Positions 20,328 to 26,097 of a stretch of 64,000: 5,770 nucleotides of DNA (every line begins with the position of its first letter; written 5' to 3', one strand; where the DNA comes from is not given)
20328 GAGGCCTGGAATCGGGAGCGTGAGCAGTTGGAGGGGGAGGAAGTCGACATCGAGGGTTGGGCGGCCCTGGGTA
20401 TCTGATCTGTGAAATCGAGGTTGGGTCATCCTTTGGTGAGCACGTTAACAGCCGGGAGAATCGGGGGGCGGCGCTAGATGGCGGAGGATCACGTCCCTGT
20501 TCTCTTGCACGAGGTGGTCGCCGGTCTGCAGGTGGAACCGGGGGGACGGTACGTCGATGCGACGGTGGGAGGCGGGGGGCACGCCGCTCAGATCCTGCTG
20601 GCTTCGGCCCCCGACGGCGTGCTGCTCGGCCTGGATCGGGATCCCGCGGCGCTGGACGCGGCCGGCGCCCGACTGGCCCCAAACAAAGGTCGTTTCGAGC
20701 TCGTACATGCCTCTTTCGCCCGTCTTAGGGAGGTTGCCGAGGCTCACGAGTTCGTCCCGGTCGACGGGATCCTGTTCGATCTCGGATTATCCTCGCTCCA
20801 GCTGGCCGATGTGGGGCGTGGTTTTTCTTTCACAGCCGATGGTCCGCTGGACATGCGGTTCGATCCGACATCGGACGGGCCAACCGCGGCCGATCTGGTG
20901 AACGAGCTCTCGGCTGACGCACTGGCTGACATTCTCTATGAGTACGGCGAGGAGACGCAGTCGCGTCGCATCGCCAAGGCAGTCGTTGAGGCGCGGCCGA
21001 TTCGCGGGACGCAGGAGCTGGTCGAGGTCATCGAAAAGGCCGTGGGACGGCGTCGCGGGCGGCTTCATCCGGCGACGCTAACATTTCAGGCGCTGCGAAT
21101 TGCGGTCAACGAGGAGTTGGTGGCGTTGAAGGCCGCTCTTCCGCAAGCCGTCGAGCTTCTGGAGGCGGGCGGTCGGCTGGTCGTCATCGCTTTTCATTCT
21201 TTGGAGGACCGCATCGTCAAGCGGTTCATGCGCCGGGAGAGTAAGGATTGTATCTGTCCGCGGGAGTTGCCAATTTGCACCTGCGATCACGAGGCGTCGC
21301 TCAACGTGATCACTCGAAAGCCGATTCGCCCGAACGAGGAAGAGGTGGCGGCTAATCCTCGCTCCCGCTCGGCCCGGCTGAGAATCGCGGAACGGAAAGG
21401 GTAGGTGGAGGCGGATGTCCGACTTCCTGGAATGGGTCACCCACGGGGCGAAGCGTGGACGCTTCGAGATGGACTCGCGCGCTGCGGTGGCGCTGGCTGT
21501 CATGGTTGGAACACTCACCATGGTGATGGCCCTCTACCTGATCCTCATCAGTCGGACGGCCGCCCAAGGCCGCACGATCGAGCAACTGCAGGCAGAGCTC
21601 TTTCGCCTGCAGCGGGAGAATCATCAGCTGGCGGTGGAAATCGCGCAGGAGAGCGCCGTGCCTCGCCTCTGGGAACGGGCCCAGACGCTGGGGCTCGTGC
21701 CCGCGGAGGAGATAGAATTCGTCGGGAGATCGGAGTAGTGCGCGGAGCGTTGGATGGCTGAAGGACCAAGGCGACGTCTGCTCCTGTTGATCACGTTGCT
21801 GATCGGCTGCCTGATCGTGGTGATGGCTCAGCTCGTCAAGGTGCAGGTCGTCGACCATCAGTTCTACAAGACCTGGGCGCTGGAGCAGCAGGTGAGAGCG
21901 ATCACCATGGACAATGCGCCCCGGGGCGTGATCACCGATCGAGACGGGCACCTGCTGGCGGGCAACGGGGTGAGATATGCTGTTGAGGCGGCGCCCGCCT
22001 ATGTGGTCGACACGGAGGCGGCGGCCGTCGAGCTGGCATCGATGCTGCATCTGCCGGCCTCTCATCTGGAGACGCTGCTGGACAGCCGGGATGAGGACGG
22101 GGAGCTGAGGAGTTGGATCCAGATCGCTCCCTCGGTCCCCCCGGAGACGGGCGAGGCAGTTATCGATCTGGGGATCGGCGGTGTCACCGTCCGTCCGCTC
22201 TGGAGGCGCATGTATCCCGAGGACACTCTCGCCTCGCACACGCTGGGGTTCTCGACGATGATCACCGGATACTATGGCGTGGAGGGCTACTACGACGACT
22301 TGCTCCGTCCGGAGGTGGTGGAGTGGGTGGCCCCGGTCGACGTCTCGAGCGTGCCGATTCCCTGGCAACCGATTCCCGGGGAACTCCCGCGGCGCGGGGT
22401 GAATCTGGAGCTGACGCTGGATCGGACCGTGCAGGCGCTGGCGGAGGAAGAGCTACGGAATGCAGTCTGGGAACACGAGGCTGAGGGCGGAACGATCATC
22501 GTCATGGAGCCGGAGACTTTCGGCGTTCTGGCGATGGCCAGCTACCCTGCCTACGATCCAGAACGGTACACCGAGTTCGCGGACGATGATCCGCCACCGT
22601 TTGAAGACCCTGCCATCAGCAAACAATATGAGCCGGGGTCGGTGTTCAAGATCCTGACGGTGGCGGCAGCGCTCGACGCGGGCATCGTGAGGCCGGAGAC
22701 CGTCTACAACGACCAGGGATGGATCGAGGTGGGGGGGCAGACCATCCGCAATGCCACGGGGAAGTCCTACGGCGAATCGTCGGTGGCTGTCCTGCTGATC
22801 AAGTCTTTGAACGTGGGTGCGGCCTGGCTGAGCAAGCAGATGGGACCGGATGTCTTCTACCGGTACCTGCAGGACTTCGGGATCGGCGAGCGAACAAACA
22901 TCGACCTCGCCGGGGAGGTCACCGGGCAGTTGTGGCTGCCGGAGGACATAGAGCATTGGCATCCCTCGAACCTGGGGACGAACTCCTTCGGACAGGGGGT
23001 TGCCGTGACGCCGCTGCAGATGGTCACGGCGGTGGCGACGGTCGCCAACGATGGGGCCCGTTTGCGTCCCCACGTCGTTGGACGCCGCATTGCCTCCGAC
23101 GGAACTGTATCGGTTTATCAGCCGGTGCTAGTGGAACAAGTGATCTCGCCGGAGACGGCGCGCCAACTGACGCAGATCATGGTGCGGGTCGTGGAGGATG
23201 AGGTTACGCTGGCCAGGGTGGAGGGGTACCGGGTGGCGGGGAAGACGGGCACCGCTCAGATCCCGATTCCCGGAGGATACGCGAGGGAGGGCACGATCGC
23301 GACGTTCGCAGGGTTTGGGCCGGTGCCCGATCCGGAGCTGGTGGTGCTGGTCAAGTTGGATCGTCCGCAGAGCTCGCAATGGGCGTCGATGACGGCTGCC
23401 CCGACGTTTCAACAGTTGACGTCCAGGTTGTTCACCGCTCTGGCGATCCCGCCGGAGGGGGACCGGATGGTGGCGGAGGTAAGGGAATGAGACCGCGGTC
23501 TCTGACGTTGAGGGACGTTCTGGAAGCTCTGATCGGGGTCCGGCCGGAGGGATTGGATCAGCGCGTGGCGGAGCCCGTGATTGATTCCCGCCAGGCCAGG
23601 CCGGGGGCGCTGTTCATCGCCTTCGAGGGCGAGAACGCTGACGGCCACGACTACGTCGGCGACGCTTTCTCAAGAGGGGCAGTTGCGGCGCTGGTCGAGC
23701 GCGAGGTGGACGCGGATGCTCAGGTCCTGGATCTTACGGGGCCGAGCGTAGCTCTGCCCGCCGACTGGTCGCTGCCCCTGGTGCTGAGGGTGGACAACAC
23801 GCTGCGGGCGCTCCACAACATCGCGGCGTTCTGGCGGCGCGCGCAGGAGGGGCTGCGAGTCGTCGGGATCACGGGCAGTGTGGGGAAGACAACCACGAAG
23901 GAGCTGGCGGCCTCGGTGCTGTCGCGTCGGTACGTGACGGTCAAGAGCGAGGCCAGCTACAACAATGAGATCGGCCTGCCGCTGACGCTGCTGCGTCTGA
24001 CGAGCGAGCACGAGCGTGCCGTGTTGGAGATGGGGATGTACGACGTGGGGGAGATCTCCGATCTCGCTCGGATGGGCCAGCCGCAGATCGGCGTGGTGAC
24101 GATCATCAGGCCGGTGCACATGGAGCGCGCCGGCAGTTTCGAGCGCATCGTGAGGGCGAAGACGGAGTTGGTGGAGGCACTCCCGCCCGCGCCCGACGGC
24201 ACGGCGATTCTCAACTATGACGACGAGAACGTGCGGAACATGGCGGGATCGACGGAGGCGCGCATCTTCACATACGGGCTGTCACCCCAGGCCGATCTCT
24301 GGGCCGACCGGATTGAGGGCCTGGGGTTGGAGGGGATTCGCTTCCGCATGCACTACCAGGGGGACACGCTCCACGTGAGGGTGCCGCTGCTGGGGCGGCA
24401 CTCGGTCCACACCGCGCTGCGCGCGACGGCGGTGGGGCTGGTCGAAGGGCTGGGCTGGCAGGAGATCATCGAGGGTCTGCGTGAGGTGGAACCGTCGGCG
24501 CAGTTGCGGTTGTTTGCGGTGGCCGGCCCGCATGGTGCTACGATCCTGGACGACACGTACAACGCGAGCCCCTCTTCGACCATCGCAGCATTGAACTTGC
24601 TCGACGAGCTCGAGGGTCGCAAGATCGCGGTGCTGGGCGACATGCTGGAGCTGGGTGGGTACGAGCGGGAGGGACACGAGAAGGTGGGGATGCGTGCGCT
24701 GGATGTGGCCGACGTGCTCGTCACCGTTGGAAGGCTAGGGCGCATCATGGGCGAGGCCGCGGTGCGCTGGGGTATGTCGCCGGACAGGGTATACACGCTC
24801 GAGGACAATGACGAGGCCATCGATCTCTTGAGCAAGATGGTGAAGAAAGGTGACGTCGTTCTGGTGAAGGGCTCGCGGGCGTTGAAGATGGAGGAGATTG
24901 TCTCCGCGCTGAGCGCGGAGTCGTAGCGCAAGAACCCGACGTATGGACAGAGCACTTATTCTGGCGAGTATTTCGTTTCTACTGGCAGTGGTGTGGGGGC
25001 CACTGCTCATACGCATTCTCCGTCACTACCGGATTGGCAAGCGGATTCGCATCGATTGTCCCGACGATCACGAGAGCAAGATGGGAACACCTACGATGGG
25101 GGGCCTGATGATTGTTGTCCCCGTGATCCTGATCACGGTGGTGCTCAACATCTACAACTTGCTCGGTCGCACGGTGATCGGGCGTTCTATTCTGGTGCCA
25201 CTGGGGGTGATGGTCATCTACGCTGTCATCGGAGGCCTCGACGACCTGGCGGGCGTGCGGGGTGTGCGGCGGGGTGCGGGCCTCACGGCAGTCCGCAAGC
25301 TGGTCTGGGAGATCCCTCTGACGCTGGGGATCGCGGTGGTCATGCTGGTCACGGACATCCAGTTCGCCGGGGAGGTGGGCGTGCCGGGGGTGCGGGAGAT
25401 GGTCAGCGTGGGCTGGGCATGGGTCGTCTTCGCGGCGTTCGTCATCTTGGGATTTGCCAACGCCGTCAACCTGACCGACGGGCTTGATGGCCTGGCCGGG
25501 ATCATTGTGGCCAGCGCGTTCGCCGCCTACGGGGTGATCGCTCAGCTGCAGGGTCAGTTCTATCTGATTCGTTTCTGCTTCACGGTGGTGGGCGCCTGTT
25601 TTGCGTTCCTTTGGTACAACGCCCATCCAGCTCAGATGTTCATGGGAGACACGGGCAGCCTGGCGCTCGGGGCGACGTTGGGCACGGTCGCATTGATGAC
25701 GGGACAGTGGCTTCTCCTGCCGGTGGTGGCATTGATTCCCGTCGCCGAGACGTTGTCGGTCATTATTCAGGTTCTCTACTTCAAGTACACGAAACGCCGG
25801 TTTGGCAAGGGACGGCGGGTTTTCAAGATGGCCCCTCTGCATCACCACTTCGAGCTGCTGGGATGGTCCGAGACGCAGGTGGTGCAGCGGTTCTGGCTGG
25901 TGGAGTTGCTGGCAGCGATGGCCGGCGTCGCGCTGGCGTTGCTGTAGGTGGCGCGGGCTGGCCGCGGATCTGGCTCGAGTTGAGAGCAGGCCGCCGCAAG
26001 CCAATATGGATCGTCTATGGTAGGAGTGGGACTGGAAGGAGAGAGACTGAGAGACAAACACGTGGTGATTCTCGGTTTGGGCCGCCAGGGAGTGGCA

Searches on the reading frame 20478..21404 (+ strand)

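Call 70: search_protein_families(library=pfam, proteins=[window:20478-21404:+], max_evalue=0.0001)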
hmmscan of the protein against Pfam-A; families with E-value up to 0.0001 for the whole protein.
window:20478-21404:+ (308 aa): 1 family
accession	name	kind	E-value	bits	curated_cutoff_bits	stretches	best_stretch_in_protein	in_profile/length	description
PF01795.25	Methyltransf_5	-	1.7e-111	373.1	27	1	4-306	3-308/309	MraW methylase family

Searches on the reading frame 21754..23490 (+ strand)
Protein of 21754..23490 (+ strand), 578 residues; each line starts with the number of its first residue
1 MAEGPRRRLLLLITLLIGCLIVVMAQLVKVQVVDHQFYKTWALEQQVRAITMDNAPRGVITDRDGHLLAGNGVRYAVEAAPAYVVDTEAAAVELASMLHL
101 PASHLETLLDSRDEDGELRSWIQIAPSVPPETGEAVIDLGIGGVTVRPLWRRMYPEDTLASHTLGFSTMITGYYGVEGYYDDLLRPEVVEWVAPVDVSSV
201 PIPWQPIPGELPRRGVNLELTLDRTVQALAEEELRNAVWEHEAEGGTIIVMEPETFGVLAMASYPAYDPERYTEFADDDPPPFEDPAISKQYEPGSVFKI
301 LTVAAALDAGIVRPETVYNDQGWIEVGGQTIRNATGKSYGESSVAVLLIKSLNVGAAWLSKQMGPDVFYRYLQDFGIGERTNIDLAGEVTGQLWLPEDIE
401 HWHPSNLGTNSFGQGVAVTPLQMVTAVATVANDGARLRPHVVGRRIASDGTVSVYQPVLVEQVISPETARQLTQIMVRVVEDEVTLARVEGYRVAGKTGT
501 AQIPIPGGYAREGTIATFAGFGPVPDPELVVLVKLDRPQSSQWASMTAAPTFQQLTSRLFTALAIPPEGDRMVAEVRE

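Call 70: search_protein_families(library=pfam, proteins=[window:21754-23490:+], max_evalue=0.0001)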
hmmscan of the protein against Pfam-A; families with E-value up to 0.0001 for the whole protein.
window:21754-23490:+ (578 aa): 2 families
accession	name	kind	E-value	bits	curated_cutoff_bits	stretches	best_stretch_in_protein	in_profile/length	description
PF00905.27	Transpeptidase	-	1.9e-72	244.4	22.1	1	246-555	1-297/299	Penicillin binding protein transpeptidase domain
PF03717.20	PBP_dimer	-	1.2e-15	58.8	24.4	1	54-170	3-126/180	Penicillin-binding Protein dimerisation domain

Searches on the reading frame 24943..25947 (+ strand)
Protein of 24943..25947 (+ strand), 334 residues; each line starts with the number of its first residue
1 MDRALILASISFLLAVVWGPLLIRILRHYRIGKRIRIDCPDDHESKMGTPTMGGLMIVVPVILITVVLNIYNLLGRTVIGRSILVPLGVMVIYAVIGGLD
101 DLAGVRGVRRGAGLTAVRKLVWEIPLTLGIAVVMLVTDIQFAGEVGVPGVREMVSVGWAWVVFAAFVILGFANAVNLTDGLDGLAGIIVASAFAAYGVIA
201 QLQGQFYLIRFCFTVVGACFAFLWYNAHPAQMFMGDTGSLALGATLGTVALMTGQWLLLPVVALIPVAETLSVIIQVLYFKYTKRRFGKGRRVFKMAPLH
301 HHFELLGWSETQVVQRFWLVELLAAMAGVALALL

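Call 70: search_protein_families(library=pfam, proteins=[window:24943-25947:+], max_evalue=0.0001)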
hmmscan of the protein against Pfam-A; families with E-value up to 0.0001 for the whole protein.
window:24943-25947:+ (334 aa): 1 family
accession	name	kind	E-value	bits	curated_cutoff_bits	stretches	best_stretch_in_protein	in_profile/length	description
PF00953.26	Glycos_transf_4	-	1.7e-33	116.3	27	1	85-253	3-159/160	Glycosyl transferase family 4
